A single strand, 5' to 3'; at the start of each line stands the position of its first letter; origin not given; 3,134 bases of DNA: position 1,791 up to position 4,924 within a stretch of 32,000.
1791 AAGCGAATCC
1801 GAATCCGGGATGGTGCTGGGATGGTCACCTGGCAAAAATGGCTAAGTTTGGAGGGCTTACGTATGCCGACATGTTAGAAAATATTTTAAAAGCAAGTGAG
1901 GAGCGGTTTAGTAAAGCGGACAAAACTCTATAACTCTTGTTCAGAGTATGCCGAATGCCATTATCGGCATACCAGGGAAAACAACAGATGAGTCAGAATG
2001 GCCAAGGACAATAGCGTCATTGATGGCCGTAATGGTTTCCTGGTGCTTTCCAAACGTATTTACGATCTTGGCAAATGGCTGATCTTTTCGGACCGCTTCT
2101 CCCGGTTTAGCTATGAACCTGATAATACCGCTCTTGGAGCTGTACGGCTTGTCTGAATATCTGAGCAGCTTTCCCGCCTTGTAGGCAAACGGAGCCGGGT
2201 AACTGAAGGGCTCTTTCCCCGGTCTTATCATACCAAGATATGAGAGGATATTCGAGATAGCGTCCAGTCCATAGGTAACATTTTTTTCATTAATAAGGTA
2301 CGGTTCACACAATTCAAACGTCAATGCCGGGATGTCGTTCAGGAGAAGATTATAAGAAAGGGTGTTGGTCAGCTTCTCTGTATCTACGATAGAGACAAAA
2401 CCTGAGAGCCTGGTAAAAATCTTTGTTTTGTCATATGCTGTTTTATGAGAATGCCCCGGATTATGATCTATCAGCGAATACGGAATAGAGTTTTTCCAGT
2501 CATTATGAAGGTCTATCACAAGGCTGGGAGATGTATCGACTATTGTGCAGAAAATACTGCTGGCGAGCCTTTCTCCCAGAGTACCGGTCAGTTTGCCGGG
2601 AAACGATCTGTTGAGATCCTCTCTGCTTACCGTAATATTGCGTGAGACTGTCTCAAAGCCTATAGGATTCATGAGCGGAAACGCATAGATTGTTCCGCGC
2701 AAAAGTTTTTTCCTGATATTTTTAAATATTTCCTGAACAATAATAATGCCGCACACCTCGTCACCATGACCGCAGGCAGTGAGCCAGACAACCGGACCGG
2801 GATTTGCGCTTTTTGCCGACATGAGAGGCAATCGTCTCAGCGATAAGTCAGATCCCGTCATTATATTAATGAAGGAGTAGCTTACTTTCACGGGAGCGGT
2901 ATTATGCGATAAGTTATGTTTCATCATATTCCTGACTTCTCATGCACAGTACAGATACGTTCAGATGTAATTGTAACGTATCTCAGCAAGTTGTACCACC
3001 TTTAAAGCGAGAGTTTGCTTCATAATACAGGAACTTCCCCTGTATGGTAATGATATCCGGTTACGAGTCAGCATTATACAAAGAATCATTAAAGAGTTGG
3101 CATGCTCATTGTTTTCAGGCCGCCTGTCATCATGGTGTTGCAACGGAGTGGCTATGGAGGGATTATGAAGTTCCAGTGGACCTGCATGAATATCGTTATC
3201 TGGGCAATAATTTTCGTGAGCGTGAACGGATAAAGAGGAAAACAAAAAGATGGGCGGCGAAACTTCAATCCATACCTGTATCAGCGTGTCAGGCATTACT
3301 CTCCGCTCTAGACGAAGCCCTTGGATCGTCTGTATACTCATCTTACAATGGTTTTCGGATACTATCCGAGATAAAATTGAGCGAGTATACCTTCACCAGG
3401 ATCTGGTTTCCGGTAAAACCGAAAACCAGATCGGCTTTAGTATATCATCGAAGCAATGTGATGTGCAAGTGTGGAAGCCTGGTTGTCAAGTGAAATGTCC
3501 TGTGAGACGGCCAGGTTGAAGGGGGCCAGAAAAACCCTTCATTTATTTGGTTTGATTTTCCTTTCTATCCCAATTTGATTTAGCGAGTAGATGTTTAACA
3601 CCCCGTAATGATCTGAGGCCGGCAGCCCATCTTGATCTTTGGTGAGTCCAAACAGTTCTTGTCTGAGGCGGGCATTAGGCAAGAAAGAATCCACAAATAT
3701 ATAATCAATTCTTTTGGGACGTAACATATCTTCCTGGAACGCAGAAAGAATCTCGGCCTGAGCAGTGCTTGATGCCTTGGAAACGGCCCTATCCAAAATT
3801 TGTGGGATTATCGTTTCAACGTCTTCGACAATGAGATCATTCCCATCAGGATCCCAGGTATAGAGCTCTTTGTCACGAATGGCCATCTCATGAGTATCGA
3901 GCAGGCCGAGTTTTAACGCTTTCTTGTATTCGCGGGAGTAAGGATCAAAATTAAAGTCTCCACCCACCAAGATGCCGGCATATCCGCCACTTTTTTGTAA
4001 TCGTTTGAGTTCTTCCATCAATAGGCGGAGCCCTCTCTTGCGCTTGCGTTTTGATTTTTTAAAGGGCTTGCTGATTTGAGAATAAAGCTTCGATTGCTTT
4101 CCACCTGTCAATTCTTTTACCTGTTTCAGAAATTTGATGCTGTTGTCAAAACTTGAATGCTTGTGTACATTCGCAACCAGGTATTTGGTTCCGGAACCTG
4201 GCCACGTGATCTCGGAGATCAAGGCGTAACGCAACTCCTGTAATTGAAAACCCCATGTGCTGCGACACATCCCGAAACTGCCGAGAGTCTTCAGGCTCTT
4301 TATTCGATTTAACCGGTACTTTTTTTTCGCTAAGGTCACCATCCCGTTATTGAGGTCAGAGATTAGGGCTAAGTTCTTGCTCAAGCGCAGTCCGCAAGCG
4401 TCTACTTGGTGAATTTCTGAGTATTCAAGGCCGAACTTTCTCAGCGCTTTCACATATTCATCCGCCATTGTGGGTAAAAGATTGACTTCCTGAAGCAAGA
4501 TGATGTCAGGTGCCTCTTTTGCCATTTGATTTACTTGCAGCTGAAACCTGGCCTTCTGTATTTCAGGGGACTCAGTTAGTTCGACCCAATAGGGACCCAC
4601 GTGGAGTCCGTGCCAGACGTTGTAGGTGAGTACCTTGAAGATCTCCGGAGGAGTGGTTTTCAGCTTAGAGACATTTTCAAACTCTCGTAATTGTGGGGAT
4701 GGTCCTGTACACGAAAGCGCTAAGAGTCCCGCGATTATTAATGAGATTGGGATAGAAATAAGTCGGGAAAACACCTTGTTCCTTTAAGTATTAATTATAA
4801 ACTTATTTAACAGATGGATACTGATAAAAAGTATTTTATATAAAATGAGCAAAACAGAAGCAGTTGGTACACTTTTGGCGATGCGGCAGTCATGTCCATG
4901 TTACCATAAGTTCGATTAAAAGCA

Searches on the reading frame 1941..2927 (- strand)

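Call 25: search_protein_families(library=pfam, proteins=[window:1941-2927:-], max_evalue=0.00001)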
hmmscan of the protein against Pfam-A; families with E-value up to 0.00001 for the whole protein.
window:1941-2927:- (328 aa): 1 family
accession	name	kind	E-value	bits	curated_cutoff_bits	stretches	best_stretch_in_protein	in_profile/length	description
PF24827.1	AstE_AspA_cat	-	4.6e-24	85.5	25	1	43-230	1-191/192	Succinylglutamate desuccinylase/Aspartoacylase catalytic domain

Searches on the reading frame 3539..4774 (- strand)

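Call 25: search_protein_families(library=pfam, proteins=[window:3539-4774:-], max_evalue=0.00001)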
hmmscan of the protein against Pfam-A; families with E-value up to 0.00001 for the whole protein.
window:3539-4774:- (411 aa): 1 family
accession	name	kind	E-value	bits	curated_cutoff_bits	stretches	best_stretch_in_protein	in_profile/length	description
PF03372.29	Exo_endo_phos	-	1.5e-09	38.3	24.5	1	49-389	1-225/225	Endonuclease/Exonuclease/phosphatase family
